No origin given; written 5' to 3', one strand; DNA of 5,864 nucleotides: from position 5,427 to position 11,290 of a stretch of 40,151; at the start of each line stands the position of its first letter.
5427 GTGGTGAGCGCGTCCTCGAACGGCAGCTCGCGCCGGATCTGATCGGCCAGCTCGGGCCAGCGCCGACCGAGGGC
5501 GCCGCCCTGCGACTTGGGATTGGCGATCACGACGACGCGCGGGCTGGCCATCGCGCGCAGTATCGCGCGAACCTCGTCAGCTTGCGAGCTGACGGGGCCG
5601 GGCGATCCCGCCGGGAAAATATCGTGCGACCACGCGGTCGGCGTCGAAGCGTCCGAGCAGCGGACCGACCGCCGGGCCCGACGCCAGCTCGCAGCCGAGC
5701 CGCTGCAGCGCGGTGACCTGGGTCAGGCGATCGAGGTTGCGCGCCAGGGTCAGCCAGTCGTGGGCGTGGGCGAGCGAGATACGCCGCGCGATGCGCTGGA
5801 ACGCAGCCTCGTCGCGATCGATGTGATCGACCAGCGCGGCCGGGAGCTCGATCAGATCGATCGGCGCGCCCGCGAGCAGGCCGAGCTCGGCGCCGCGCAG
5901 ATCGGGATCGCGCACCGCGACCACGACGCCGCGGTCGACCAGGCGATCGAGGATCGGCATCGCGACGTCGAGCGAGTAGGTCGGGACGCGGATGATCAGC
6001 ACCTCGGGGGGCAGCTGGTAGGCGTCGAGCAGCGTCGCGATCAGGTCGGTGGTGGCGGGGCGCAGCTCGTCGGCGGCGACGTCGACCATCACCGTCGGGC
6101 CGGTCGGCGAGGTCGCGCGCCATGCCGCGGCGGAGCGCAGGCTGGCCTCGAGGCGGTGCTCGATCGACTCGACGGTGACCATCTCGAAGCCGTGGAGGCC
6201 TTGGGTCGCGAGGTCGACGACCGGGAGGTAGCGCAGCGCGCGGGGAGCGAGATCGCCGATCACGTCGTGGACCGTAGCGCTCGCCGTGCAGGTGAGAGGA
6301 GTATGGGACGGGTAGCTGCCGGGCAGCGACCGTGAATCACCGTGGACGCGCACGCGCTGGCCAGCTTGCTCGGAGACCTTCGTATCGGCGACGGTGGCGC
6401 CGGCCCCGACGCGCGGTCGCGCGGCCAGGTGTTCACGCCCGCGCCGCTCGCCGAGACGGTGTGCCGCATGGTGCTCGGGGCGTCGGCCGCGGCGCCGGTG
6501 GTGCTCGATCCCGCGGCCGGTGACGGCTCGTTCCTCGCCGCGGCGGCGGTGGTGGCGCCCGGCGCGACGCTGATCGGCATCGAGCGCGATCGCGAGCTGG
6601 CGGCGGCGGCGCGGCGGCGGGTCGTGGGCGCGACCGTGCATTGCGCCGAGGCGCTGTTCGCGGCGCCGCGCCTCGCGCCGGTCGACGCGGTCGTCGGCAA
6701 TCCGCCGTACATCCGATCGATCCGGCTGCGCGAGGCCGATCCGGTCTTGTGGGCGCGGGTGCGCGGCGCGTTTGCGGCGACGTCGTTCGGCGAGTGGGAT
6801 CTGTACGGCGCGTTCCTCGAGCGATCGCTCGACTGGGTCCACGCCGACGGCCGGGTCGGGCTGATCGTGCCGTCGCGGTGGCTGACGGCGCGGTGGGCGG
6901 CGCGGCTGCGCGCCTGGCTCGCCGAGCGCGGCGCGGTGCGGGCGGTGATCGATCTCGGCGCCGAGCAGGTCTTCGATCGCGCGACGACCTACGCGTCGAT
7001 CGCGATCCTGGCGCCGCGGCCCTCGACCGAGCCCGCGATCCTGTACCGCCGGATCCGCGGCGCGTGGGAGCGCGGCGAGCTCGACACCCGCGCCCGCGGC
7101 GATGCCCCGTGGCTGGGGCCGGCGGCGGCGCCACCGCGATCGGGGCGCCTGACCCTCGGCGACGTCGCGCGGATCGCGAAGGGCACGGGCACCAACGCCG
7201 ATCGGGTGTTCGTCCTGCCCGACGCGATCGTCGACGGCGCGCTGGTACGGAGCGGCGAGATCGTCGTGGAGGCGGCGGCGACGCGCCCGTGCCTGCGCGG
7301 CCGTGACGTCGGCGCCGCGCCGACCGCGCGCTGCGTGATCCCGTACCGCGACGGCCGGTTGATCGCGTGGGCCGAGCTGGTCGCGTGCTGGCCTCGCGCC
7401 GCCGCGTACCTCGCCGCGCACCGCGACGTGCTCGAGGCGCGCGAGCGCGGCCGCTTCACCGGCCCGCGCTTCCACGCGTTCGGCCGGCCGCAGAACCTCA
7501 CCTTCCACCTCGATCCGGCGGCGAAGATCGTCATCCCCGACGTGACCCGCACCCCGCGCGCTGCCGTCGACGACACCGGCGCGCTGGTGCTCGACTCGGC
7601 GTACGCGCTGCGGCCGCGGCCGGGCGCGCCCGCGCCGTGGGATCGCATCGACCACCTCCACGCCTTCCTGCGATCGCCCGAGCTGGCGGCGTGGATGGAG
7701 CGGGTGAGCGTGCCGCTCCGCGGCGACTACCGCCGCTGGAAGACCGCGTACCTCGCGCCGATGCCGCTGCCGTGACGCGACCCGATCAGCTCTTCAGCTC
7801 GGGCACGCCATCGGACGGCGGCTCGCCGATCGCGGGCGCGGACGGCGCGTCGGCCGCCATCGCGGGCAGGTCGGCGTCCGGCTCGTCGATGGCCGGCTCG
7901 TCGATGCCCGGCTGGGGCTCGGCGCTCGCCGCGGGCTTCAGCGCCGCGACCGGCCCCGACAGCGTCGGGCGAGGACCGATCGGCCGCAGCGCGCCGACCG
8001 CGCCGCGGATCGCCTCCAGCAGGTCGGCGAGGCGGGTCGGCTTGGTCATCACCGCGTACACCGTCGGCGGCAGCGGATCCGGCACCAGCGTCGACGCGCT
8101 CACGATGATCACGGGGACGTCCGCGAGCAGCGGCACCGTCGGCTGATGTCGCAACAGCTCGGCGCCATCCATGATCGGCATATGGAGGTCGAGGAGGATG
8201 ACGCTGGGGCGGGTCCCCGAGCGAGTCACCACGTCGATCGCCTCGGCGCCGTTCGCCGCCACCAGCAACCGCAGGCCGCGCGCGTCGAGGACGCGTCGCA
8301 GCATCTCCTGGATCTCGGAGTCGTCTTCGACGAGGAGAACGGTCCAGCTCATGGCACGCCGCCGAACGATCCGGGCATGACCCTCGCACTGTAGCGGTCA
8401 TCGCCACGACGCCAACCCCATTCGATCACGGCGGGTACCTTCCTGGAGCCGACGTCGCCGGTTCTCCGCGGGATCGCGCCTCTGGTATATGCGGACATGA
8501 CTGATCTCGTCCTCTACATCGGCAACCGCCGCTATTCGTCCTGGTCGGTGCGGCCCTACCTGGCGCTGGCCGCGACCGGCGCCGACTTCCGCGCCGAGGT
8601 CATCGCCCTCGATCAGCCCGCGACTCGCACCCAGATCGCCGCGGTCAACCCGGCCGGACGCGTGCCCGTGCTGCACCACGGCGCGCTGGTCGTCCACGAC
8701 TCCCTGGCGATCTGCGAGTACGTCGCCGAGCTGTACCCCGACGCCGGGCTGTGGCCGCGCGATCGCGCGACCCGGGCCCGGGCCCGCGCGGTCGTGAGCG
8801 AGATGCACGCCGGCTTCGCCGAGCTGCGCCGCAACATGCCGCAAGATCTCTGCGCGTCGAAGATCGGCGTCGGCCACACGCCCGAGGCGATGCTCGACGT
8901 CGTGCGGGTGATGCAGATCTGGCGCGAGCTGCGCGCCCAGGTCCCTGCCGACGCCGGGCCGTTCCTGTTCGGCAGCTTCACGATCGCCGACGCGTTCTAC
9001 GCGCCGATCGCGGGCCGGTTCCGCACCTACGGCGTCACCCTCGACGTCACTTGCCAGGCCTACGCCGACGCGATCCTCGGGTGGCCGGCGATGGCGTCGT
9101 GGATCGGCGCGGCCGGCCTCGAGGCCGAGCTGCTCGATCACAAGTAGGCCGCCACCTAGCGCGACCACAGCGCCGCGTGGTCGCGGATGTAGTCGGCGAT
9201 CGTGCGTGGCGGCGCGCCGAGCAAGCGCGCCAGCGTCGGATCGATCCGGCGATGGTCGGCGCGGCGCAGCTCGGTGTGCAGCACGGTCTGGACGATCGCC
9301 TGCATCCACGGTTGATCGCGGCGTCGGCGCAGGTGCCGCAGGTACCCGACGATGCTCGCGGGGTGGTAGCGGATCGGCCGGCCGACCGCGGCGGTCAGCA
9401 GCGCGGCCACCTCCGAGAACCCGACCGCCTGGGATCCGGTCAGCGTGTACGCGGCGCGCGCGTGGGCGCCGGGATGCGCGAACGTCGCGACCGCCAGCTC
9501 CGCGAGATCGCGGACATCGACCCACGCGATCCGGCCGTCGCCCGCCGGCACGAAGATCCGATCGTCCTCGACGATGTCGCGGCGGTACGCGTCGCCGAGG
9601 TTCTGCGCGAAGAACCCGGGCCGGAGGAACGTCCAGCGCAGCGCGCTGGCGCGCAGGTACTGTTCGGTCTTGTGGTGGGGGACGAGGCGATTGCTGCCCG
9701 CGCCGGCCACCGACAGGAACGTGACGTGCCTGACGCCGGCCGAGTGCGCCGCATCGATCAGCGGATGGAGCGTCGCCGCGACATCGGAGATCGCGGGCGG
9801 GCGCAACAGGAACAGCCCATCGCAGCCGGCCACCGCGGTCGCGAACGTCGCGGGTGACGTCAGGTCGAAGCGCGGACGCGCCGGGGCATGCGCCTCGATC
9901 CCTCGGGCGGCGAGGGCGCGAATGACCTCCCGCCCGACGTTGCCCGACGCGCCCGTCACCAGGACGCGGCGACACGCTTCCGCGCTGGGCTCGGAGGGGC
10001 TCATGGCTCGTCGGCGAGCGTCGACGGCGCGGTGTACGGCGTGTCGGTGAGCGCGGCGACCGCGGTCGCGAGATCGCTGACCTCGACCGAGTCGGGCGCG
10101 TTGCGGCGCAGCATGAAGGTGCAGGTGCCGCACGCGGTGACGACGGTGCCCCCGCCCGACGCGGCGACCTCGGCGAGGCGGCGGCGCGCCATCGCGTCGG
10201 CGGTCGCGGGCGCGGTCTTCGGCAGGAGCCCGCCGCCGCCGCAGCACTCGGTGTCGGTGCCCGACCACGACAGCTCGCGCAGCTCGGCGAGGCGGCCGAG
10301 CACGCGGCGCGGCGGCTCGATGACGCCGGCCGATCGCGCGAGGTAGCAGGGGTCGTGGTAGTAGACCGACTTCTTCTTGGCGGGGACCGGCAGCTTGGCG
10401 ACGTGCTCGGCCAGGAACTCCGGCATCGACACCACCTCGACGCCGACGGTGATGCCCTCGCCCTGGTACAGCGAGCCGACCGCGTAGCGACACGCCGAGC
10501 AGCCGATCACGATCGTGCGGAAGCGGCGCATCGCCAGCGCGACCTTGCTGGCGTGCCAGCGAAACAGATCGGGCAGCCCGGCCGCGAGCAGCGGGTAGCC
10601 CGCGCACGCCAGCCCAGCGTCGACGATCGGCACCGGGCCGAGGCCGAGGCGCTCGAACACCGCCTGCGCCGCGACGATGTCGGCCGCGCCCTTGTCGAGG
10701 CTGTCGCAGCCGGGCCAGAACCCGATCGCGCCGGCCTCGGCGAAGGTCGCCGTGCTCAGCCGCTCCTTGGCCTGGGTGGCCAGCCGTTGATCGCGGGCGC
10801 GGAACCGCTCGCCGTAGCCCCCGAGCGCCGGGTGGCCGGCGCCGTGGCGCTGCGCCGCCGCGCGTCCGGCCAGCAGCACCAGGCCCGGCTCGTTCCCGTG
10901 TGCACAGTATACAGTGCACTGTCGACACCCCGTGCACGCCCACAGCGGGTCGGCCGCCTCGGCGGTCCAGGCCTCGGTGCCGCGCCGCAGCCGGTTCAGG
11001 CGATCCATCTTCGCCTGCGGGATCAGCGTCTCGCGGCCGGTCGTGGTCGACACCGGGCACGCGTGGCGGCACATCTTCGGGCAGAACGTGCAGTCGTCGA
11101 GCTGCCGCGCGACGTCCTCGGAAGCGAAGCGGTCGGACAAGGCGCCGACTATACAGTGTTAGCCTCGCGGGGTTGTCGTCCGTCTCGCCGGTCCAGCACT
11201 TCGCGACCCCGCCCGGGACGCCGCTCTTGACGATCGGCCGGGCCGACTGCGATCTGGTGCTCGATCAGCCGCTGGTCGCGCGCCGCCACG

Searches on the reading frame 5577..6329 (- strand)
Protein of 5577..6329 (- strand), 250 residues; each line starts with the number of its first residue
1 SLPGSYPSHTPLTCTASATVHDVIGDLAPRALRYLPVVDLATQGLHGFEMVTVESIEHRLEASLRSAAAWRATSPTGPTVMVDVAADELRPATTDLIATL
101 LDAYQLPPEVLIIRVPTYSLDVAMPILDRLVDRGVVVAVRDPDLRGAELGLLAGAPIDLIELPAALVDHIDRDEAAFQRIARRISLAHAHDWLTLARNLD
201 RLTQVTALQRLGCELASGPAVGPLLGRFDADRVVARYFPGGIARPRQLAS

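Call 83: search_protein_families(library=pfam, proteins=[window:5577-6329:-], max_evalue=0.001)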
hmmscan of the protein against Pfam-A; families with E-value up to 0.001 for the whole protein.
window:5577-6329:- (250 aa): 1 family
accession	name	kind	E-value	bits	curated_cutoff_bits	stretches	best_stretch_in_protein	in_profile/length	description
PF00563.25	EAL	-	6.7e-14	52.3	31.3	1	58-222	66-234/236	EAL domain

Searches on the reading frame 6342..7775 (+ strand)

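Call 83: search_protein_families(library=pfam, proteins=[window:6342-7775:+], max_evalue=0.001)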
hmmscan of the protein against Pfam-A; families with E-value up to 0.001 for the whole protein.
window:6342-7775:+ (477 aa): 2 families
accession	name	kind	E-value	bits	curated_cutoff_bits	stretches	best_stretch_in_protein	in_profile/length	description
PF07669.17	Eco57I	-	1.1e-16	61.9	25.3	1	115-211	76-171/171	Eco57I restriction-modification methylase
PF02384.22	N6_Mtase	-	2.5e-11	43.9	20.4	1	23-224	21-231/311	N-6 DNA Methylase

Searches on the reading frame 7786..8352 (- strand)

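Call 83: search_protein_families(library=pfam, proteins=[window:7786-8352:-], max_evalue=0.001)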
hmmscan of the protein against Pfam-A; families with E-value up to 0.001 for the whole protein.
window:7786-8352:- (188 aa): 1 family
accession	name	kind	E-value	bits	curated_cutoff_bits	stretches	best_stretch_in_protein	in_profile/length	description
PF00072.30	Response_reg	-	5.2e-15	56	30.2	1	5-116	1-111/111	Response regulator receiver domain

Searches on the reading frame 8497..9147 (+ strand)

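Call 83: search_protein_families(library=pfam, proteins=[window:8497-9147:+], max_evalue=0.001)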
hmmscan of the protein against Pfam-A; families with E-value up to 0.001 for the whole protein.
window:8497-9147:+ (216 aa): 4 families
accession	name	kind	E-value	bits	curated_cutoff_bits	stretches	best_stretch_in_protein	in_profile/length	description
PF13409.12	GST_N_2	-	1.7e-13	51.4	25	1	13-78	1-69/70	Glutathione S-transferase, N-terminal domain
PF13417.12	GST_N_3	-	3.3e-11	43.8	22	1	12-82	5-73/75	Glutathione S-transferase, N-terminal domain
PF02798.26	GST_N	-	1.7e-10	41.5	20.9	1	12-78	9-76/76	Glutathione S-transferase, N-terminal domain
PF13410.11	GST_C_2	-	6.9e-09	36.1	24.9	1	137-203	10-67/69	Glutathione S-transferase, C-terminal domain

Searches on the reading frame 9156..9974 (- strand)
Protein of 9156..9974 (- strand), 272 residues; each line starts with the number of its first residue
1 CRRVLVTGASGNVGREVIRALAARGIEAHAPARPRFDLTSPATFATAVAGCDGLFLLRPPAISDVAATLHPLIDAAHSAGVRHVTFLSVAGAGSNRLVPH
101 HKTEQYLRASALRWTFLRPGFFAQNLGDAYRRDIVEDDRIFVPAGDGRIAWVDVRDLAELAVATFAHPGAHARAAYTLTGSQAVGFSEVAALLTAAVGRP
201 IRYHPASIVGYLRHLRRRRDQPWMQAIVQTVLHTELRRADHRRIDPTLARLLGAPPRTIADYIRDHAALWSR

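Call 83: search_protein_families(library=pfam, proteins=[window:9156-9974:-], max_evalue=0.001)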
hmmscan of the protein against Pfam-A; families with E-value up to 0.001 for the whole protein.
window:9156-9974:- (272 aa): 4 families
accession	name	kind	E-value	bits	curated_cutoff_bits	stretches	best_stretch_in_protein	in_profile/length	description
PF05368.20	NmrA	-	2.9e-16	60.4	27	1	37-215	56-251/298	NmrA-like family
PF13460.12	NAD_binding_10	-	5e-16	59.5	27.2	1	37-167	47-183/184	NAD(P)H-binding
PF01370.27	Epimerase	-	4.9e-07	29.8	20.9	1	4-57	1-71/240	NAD dependent epimerase/dehydratase family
PF04321.23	RmlD_sub_bind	-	1.3e-06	28.1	27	1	3-49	2-48/287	RmlD substrate binding domain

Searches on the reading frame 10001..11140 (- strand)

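Call 83: search_protein_families(library=pfam, proteins=[window:10001-11140:-], max_evalue=0.001)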
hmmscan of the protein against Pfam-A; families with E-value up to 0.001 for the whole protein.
window:10001-11140:- (379 aa): 2 families
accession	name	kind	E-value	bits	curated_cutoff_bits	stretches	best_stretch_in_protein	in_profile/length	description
PF02754.22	CCG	-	7.4e-15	55.3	20.6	1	259-345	1-85/85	Cysteine-rich domain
PF13183.11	Fer4_8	-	1.8e-09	38.5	27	1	14-82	2-67/68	4Fe-4S dicluster domain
